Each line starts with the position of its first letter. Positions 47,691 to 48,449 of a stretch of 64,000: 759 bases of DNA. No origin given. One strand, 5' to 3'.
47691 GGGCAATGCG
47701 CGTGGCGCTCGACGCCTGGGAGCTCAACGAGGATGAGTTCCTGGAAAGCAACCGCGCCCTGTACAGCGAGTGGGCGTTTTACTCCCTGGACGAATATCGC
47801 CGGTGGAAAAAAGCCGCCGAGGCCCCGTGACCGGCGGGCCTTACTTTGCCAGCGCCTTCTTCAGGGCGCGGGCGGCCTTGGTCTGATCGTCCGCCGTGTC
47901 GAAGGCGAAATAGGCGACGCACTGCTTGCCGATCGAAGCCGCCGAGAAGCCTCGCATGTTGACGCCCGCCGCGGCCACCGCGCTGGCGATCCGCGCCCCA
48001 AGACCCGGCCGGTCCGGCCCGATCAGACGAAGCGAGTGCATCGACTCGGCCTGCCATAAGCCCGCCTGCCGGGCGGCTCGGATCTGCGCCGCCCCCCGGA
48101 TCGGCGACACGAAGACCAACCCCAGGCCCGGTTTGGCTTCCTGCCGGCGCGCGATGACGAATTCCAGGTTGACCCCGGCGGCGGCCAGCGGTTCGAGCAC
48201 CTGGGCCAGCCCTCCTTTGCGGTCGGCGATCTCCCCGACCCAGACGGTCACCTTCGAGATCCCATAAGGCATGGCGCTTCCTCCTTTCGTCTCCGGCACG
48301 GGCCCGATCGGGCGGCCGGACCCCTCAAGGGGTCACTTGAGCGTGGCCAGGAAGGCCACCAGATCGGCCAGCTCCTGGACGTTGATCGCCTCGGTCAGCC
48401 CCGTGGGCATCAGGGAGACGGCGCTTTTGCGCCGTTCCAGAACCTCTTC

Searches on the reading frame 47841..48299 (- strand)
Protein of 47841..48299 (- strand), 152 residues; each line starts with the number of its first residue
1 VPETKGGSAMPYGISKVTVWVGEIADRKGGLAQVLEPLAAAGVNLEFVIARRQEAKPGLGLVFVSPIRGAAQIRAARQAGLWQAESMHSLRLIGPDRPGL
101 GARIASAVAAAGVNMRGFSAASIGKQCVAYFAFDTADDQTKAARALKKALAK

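Call 27: search_protein_families(library=pfam, proteins=[window:47841-48299:-], max_evalue=0.00001)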
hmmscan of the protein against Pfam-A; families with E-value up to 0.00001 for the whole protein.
window:47841-48299:- (152 aa): 1 family
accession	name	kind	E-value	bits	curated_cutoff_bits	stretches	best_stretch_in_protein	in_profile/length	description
PF01842.31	ACT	-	1.5e-16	60.3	27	2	88-152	1-63/66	ACT domain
